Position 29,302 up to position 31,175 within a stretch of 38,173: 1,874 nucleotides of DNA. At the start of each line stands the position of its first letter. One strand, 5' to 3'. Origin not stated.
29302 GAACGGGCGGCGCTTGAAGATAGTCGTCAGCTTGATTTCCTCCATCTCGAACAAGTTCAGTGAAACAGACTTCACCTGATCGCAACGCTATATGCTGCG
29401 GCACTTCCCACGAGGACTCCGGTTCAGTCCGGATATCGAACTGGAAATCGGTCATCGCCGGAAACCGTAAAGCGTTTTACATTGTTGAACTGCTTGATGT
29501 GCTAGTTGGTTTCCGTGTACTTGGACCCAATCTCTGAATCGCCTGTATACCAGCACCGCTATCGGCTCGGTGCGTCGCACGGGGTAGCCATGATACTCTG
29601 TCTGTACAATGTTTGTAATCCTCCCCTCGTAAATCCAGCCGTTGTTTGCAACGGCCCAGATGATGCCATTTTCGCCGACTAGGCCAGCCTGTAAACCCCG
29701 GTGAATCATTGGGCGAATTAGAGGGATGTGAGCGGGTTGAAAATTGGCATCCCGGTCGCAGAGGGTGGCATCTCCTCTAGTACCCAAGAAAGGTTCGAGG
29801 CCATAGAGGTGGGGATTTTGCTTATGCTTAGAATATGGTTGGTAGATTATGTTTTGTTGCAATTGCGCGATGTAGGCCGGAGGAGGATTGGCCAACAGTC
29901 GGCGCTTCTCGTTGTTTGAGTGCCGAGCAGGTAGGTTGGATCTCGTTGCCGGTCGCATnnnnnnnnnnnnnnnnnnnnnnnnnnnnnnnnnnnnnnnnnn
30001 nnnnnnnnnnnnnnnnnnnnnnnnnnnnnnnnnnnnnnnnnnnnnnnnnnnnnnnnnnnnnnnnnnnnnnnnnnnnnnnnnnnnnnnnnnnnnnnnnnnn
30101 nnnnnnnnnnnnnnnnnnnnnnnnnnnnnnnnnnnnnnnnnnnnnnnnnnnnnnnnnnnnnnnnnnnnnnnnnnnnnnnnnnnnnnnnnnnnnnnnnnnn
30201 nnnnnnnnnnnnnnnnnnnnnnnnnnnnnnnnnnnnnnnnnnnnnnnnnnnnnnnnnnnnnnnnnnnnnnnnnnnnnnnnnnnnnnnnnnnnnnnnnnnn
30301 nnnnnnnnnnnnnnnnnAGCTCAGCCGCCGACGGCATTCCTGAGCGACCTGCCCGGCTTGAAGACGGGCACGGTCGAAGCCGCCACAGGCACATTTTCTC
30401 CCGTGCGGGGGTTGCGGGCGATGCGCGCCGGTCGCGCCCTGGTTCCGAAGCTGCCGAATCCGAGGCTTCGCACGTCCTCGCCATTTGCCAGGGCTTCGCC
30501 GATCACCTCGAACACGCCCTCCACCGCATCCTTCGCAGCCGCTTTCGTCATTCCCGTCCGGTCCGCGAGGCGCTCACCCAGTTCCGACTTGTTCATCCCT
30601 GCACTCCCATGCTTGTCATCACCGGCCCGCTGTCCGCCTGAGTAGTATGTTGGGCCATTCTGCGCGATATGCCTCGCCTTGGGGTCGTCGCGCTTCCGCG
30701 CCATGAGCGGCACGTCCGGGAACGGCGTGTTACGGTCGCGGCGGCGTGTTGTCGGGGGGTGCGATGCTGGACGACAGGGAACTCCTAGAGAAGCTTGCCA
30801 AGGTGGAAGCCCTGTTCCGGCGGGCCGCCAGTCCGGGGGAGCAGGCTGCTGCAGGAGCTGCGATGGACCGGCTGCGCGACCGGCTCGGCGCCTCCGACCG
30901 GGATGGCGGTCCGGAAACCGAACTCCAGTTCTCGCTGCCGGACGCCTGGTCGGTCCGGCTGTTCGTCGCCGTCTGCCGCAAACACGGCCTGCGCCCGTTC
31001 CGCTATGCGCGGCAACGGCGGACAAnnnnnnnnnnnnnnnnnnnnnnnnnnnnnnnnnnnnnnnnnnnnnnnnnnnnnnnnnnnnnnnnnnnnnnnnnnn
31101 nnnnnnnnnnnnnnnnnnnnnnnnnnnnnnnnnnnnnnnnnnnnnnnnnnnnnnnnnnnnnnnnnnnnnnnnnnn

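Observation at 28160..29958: Lowest-G+C two-gene module: unknown 168-aa protein plus a 431-aa protein with a degenerate ImmA/IrrE-like domain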

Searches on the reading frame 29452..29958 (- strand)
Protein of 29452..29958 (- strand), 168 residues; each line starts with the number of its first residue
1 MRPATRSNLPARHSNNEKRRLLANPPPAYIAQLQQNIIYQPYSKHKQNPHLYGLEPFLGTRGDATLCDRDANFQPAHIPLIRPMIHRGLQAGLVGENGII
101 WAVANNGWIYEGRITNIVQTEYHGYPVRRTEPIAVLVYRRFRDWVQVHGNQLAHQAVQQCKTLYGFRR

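Call 3: search_protein_families(library=pfam, proteins=[window:29452-29958:-], max_evalue=1)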
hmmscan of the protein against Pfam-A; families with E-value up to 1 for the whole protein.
window:29452-29958:- (168 aa): 0 families

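Call 4: search_protein_families(library=padloc, proteins=[window:29452-29958:-], max_evalue=1)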
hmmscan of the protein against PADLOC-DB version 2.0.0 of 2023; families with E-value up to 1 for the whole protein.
window:29452-29958:- (168 aa): 0 families

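Call 5: search_protein_families(library=ncbifam, proteins=[window:29452-29958:-], max_evalue=1)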
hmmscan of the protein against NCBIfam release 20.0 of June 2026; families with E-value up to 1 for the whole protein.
window:29452-29958:- (168 aa): 0 families

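Call 7: find_homologous_proteins(query=window:29452-29958:-)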
Query window:29452-29958:- (168 aa): 152 proteins with E <= 0.001 among 175 candidates; the best 120 are listed.
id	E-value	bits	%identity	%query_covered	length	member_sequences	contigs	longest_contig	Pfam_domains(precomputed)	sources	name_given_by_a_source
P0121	1.8e-112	391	100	100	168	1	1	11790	-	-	-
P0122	1.4e-81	290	75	99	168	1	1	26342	-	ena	-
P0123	1.7e-79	284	77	99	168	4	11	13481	-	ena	-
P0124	8.5e-79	281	72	99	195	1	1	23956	-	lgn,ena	-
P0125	7.6e-78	278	74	99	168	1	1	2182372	-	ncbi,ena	-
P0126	1.0e-77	278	74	98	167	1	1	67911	-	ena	-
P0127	4.6e-77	276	73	99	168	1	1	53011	-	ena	-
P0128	9.1e-75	268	69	99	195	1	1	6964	-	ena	-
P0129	2.4e-74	267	68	99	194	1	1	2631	-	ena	-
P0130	1.3e-73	265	70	99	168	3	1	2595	-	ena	-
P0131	2.7e-73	263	69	99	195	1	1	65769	-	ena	-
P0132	1.3e-72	261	69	99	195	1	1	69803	-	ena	-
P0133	2.4e-72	260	70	98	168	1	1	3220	-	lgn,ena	-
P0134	4.3e-72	260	70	99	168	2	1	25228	-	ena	-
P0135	2.1e-71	257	71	99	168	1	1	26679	-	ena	-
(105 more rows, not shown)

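Call 15: search_solved_structures(query=A3, max_evalue=10)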
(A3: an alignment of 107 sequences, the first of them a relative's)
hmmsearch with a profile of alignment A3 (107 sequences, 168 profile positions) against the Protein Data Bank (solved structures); distinct sequences matched with E-value up to 10: 6.
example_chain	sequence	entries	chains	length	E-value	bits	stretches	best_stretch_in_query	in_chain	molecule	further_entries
8iqy_H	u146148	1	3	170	0.21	14.7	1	25-94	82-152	Ferritin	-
8iqw_E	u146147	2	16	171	0.21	14.7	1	25-94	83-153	Ferritin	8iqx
8iqv_H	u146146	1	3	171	0.31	14.2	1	26-87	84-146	Ferritin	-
8ir0_H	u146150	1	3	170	0.33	14.1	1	26-87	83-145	Ferritin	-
8iqz_H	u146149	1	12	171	0.33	14.1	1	26-87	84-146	Ferritin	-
6lp5_A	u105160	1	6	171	0.97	12.6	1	51-98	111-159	Ferritin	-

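Call 20: predict_structure(alignment_id=A3)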
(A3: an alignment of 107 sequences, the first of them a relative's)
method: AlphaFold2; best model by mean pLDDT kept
length: 168 residues; sequences in the alignment: 107
mean_pLDDT: 86.9   pTM: 0.82
mean pLDDT of the five models: 86.9, 86.8, 86.7, 85.9, 84.4
residues with pLDDT >= 90: 92; 70-90: 55; 50-70: 19; < 50: 2
segments of 3 or more residues with pLDDT < 50: none
pLDDT, mean of each block of 10 residues (from residue 1): 54 63 94 91 86 88 76 89 95 93 96 88 88 94 97 97 90
secondary structure, 60 per line:
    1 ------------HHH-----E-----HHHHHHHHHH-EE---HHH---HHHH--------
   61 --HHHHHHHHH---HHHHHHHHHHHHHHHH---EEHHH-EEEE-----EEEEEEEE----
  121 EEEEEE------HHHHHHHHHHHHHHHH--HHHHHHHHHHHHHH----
elements in order: H27-36 H49-52 H63-71 H75-90 E100-103 E109-116 E121-126 H133-148 H151-164

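Call 23: fold_search(model_id=the predicted structure, library=pdb)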
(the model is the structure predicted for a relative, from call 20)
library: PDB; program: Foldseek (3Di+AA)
matches with E <= 10: 159; with E <= 0.001: 0
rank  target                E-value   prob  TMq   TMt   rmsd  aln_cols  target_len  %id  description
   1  8esq_3                8.7e-01  0.15  0.19  0.20   6.8        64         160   11  Ytm1 associated nascent 60S ribosome State 2 (released 2022-11-30)
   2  8uu6_g                8.7e-01  0.05  0.16  0.18  17.1       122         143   10  Cryo-EM structure of the ratcheted Listeria innocua 70S ribosome in complex with p/E-tRNA (structure II-A) (released 2024-02-28)
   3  6az3_Z                9.3e-01  0.11  0.17  0.20   7.7        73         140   14  Cryo-EM structure of of the large subunit of Leishmania ribosome bound to paromomycin (released 2017-12-06)
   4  7r81_s1               9.8e-01  0.14  0.20  0.22   8.6        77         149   13  Structure of the translating Neurospora crassa ribosome arrested by cycloheximide (released 2021-12-01)
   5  9y6s_9q               9.8e-01  0.06  0.16  0.08  10.4        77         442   12  96-nm repeat of the Leishmania tarentolae doublet microtubule (released 2025-12-17)
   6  5xxb_p                1.1e+00  0.09  0.18  0.23   8.8        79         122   15  Large subunit of Toxoplasma gondii ribosome (released 2017-08-30)
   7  9axv_By               1.2e+00  0.13  0.19  0.22   8.1        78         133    9  Translating S. pombe ribosome (released 2024-10-16)
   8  8ew9                  1.2e+00  0.06  0.18  0.14  13.7       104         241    9  Crystal structure of Saccharomyces cerevisiae Altered Inheritance rate of Mitochondria protein 46 (AIM46p) (released 2023-03-22)
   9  7vss                  1.3e+00  0.02  0.11  0.05  14.2        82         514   16  Phosphoglucomutase_tlr1976 (released 2022-11-02)
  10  1aqt                  1.4e+00  0.06  0.17  0.20  11.7        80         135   15  EPSILON SUBUNIT OF F1F0-ATP SYNTHASE FROM ESCHERICHIA COLI (released 1998-02-04)
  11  9axt_By               1.6e+00  0.10  0.20  0.23   9.7        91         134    8  Non-translating S. pombe ribosome (released 2024-10-16)
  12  7vst_B                1.6e+00  0.02  0.11  0.05  14.1        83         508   16  Phosphoglucomutase_tlr1976 (released 2022-11-02)
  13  9crp_H                1.8e+00  0.02  0.14  0.17  14.8       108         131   11  Post-targeting aCascade Type IA CRISPR-Cas Surveillance Complexes (released 2025-08-13)
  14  9crq_L                1.8e+00  0.02  0.14  0.17  14.8       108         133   11  Post-targeting aCascade Type IA CRISPR-Cas Surveillance Complexes (released 2025-08-13)
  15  9t4r_G                2.1e+00  0.02  0.13  0.14  18.1       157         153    9  Staphylococcus aureus 70S initiation complex with a natural mRNA (released 2026-02-25)
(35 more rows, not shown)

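Call 29: search_protein_families(library=phrogs, proteins=[window:29452-29958:-], max_evalue=1)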
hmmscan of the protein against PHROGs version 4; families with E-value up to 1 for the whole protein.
window:29452-29958:- (168 aa): 0 families

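Call 30: fold_search(model_id=the predicted structure, library=viral)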
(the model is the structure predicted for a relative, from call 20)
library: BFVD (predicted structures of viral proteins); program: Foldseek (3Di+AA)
matches with E <= 10: 321; with E <= 0.001: 0
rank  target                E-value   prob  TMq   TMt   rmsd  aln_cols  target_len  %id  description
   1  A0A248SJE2            2.5e-01  0.08  0.19  0.11  17.7       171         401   11  (no name in the UniProt tables at hand)
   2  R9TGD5                4.2e-01  0.10  0.21  0.10  11.0       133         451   11  Uncharacterized protein [Vibrio phage nt-1]
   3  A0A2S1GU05            5.0e-01  0.12  0.19  0.25   8.7        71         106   15  (no name in the UniProt tables at hand)
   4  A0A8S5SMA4            7.7e-01  0.09  0.21  0.18  12.3        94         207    8  Uncharacterized protein [Myoviridae sp. ctgEf1]
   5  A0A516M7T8            8.1e-01  0.10  0.16  0.26   8.7        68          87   12  (no name in the UniProt tables at hand)
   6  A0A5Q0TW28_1          8.1e-01  0.03  0.14  0.04  15.3       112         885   13  RNA-dependent RNA polymerase [Osterfarnebo virus]
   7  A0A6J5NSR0            9.7e-01  0.08  0.21  0.24  13.3       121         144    9  Uncharacterized protein [uncultured Caudovirales phage]
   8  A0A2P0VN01            1.2e+00  0.08  0.20  0.11   7.5       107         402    9  Uncharacterized protein [Tetraselmis virus 1]
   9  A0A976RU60            1.3e+00  0.08  0.16  0.16  10.3        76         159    8  (no name in the UniProt tables at hand)
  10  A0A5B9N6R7            1.3e+00  0.06  0.16  0.18   8.7        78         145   12  Uncharacterized protein [Aeromonas phage 2L372X]
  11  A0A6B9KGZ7            1.3e+00  0.04  0.16  0.08  17.1       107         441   16  Uncharacterized protein [Atrato Rhabdo-like virus 2]
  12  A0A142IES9            1.4e+00  0.05  0.15  0.14  11.6        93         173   13  Uncharacterized protein [Pseudomonas phage vB_PsyM_KIL4]
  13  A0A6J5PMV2            1.5e+00  0.04  0.19  0.19  12.9       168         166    9  Uncharacterized protein [uncultured Caudovirales phage]
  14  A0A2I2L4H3            1.6e+00  0.15  0.16  0.10   2.6        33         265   27  Uncharacterized protein [Orpheovirus IHUMI-LCC2]
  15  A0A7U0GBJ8            1.6e+00  0.02  0.17  0.13  15.3       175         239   12  Uncharacterized protein [Klebsiella phage vB_KpM_FBKp24]
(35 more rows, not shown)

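Call 41: search_protein_representatives(alignment_id=A3)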
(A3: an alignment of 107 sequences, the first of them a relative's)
Query: 107 sequences, 168 profile positions. Proteins with E-value up to 0.001 (for the whole library): 436; up to 1e-10: 203; up to 1e-30: 47. The best 150 are listed.
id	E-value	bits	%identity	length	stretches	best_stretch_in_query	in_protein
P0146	2.3e-75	268.4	-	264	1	1-168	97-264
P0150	2.6e-73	261.8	-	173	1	1-168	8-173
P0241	1.6e-67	242.9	-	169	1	1-168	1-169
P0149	5.4e-67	241.2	-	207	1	1-152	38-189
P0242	1.3e-65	236.7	-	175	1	1-168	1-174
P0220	3.2e-65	235.4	-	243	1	1-167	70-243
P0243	1.8e-62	226.5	-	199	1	1-168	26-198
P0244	5.6e-62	224.9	-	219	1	4-168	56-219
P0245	2.1e-61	223.0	-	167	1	1-166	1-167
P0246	3.3e-60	219.1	-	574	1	9-168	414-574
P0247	6.2e-54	198.7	-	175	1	1-168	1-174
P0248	2.0e-53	197.1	-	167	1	1-168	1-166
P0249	3.7e-53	196.2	-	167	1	1-168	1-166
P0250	8.2e-53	195.1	-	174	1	1-157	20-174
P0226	9.2e-53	194.9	-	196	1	8-137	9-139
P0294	2.2e-23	99.3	-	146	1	8-143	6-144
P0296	2.6e-22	95.8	-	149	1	11-143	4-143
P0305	8.3e-20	87.7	-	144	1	10-143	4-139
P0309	7.1e-19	84.6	-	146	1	2-143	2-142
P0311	1.5e-18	83.5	-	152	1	6-140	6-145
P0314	2.0e-18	83.1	-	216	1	8-144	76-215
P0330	2.9e-17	79.4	-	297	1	11-140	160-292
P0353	5.0e-15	72.1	-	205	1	17-143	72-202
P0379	1.1e-13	67.8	-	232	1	13-142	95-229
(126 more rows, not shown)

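Call 42: search_protein_families(library=pfam, proteins=[P0294, P0296, P0305, P0309, P0311, P0330, P0246, P0353, P0379, P0314], max_evalue=0.1)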
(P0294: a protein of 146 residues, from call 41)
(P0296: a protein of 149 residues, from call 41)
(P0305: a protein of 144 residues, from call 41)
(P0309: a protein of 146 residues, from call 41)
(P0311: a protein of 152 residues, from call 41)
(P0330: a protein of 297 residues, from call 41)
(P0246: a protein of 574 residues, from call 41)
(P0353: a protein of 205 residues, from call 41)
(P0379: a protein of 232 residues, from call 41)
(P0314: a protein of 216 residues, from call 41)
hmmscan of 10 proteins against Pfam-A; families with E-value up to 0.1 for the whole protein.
P0294 (146 aa): 1 family
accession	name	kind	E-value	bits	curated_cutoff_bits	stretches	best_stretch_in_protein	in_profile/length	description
PF14258.12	DUF4350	-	0.0039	17.9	30.4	1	22-128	72-160/181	Domain of unknown function (DUF4350)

P0296 (149 aa): 0 families

P0305 (144 aa): 0 families

P0309 (146 aa): 0 families

P0311 (152 aa): 0 families

P0330 (297 aa): 1 family
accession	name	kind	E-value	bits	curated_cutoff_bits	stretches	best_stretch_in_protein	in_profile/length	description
PF21261.3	RRP40_N_mamm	-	0.02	15.6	27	1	93-140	19-70/75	Mammalian exosome complex component RRP40, N-terminal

P0246 (574 aa): 12 families
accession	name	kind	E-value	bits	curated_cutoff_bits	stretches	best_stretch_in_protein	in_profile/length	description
PF13432.12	TPR_16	-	5.5e-05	24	32.7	2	292-343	9-60/65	Tetratricopeptide repeat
PF07719.23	TPR_2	-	0.0003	21.1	27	1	316-343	3-30/34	Tetratricopeptide repeat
PF13428.12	TPR_14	-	0.00067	20.6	23.5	0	315-348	2-35/44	Tetratricopeptide repeat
PF16918.11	PknG_TPR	-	0.0022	17.3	27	1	219-295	102-177/340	Protein kinase G tetratricopeptide repeat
PF13424.12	TPR_12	-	0.0031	18.1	30.1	1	318-376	7-66/77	Tetratricopeptide repeat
PF13431.12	TPR_17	-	0.0037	17.9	24.4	0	336-363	1-28/34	Tetratricopeptide repeat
PF13414.12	TPR_11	-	0.004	17.3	26.8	0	321-362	1-42/42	TPR repeat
PF14559.12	TPR_19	-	0.0082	16.9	25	1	91-145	6-57/68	Tetratricopeptide repeat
PF00515.34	TPR_1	-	0.017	15.3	27.8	0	317-343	4-30/34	Tetratricopeptide repeat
PF13374.12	TPR_10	-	0.018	15.5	27.5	0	319-348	7-36/42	Tetratricopeptide repeat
PF03704.23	BTAD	-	0.027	15.2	22.1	1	199-276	50-127/146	Bacterial transcriptional activator domain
PF23914.1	TPR_CcmH_CycH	-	0.032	14.5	42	0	295-346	31-82/158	Cytochrome c-type biogenesis protein H TPR domain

P0353 (205 aa): 0 families

P0379 (232 aa): 0 families

P0314 (216 aa): 0 families

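Call 44: find_encoding_contigs(protein=P0296, flank=6000, max_places=4)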
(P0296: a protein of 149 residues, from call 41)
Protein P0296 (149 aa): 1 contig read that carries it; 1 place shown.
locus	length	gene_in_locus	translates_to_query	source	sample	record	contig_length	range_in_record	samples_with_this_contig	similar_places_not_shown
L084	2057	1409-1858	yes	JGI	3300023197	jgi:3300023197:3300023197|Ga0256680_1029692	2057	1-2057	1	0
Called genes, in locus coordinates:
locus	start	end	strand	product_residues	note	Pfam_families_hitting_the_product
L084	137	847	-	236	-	PF00378:ECH_1, PF16113:ECH_2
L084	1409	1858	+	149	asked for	-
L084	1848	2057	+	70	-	?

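Call 45: find_encoding_contigs(protein=P0305, flank=6000, max_places=4)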
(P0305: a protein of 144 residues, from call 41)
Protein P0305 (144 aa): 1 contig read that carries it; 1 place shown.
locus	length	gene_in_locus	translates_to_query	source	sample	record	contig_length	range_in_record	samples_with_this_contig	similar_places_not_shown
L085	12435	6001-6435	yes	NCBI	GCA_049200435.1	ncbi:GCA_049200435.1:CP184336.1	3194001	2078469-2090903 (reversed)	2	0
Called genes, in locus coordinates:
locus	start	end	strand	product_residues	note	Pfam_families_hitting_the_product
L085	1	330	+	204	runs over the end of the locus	PF15731:MqsA_antitoxin, PF13560:HTH_31 (weak)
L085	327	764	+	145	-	-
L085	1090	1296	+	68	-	-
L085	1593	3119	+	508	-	PF08279:HTH_11 (faint), PF13384:HTH_23 (weak), PF15978:TnsD (weak), PF00665:rve (weak), PF13683:rve_3 (weak), PF22483:Mu-transpos_C_2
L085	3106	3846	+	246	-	PF01695:IstB_IS21, PF00308:Bac_DnaA (weak), PF00004:AAA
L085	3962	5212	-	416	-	PF00078:RVT_1, PF08388:GIIM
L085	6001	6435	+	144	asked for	-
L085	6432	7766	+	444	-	-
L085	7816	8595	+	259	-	PF10996:Beta-Casp, PF07521:RMMBL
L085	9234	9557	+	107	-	PF01022:HTH_5 (weak), PF01047:MarR, PF08100:Dimerisation (weak), PF12802:MarR_2, PF13412:HTH_24, PF13463:HTH_27 (weak), PF09339:HTH_IclR, PF13404:HTH_AsnC-type, +1 more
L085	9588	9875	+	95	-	-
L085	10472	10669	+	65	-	-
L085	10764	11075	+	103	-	PF14076:DUF4258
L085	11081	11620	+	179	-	PF15731:MqsA_antitoxin (weak), PF13560:HTH_31, PF01381:HTH_3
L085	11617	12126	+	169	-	-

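Call 67: find_related_loci(query=A3, collection=viral_contigs, flank=6000)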
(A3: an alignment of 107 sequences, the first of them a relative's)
Query A3 (168 aa) in viral_contigs; peptide patterns used: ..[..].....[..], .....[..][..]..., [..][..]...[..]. (x = any residue, [..] = any of these).
88 stretches matched a pattern, but none encodes a relative of the query by tblastn (E <= 1e-3).

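Call 68: find_related_loci(query=A3, collection=metagenome_contigs, flank=3000)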
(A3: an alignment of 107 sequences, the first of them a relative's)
Query A3 (168 aa) in metagenome_contigs; peptide patterns used: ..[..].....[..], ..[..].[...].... (x = any residue, [..] = any of these).
357 stretches matched a pattern; 62 encode a relative of the query (tblastn E <= 1e-3); 62 distinct loci.
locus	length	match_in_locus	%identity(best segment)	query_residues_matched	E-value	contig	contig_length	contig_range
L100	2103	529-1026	58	2-167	2e-67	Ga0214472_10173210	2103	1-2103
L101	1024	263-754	57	2-167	3e-65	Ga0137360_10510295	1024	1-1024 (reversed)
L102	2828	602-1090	57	2-166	4e-60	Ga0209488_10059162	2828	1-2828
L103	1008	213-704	52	2-167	9e-63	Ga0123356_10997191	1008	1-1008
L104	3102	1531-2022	55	2-167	8e-59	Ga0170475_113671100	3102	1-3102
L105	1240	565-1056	55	2-167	9e-62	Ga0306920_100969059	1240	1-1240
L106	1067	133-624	55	2-167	2e-62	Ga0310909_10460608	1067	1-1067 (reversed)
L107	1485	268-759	54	2-167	8e-61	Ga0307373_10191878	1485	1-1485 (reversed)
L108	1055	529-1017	56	2-166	8e-62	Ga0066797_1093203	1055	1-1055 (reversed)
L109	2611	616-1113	55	2-167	3e-58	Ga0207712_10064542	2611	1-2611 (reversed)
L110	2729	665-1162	55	2-167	4e-58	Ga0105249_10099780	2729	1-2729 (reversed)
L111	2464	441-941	52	2-168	4e-57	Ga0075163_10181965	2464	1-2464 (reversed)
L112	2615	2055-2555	52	2-167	7e-56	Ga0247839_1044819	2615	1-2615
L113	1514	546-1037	54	2-167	3e-57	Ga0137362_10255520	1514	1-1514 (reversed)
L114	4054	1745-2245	51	2-167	9e-55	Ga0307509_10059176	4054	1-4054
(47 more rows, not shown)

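Call 73: search_protein_families(library=pfam, proteins=[L085:7816-8595:+], max_evalue=0.01)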
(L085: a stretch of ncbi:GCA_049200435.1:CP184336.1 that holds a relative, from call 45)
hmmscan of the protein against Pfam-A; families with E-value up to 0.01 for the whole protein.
L085:7816-8595:+ (259 aa): 2 families
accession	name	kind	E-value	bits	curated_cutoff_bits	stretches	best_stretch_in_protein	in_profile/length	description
PF10996.14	Beta-Casp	-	4.7e-33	114.7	27.7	1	47-178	1-120/120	Beta-Casp domain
PF07521.17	RMMBL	-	7.2e-16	58.4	21.6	1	196-254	3-60/63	Zn-dependent metallo-hydrolase RNA specificity domain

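Call 76: search_solved_structures(query=A6, max_evalue=10, show_alignments=2)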
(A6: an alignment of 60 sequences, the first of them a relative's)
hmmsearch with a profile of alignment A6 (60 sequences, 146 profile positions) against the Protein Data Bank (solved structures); distinct sequences matched with E-value up to 10: 6.
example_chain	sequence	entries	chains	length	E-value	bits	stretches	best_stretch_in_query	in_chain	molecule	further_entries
2rek_A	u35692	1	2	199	0.26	14.5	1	15-69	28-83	Putative tetR-family transcriptional regulator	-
7aoi_BI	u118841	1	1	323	0.41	13.9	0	49-101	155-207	Mitochondrial RNA binding complex 1 subunit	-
1hmd_A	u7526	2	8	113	0.47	13.7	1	24-48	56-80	HEMERYTHRIN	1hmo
6yxx_BI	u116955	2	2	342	0.48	13.6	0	49-101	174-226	mL75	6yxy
6hiv_BI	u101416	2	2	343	0.49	13.6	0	49-101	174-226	mL75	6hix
2hmq_A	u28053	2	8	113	0.49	13.6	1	24-48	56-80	HEMERYTHRIN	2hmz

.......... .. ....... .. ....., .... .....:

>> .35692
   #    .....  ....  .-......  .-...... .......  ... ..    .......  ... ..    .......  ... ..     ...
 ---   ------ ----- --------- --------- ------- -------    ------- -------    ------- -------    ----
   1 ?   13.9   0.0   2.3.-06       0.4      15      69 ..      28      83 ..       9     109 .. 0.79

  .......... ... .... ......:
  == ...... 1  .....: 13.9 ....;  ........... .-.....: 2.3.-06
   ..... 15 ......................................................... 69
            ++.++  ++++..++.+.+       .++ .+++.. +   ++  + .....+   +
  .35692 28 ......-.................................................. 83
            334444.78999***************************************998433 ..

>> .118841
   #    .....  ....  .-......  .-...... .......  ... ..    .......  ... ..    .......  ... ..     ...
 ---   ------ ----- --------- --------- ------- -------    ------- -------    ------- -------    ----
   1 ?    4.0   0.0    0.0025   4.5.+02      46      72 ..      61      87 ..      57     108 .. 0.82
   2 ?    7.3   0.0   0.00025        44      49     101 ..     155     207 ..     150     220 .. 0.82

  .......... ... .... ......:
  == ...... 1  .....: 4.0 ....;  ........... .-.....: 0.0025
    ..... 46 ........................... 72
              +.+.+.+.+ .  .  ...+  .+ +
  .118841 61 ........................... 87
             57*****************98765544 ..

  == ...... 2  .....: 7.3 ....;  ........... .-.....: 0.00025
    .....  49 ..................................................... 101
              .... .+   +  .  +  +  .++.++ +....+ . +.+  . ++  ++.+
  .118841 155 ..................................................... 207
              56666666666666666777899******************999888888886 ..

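Call 77: search_protein_families(library=pfam, alignment_id=A6, max_evalue=0.05)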
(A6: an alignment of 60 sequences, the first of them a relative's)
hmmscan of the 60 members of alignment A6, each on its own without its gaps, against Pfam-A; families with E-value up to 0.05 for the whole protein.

A. member 1, P0121 (168 aa): 0 families

B. families by the number of members that match (of 60 scanned): 3 families
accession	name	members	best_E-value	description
PF14258.12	DUF4350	1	0.0039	Domain of unknown function (DUF4350)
PF06462.18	Hyd_WA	1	0.044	Propeller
PF25737.1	Herpes_US8A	1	0.047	Herpesvirus US8.5 protein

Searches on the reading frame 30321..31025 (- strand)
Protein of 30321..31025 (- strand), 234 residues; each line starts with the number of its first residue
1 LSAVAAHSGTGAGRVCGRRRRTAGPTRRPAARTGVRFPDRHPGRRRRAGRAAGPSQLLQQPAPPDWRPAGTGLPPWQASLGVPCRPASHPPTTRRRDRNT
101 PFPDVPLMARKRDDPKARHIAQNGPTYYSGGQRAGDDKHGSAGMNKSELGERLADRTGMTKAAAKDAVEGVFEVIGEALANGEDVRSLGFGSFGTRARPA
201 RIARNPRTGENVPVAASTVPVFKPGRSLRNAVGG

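Call 14: search_protein_families(library=pfam, proteins=[window:30321-31025:-], max_evalue=0.01)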
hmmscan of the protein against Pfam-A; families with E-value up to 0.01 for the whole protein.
window:30321-31025:- (234 aa): 3 families
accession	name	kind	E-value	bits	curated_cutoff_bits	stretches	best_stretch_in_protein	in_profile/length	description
PF00216.26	Bac_DNA_binding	-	3.2e-28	98.3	22.4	1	144-232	1-89/90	Bacterial DNA-binding protein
PF10025.14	DUF2267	-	0.0046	17.6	29.8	1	135-183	63-107/122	Uncharacterized conserved protein (DUF2267)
PF18291.6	HU-HIG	-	0.0048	17.4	26.2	1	144-231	32-117/125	HU domain fused to wHTH, Ig, or Glycine-rich motif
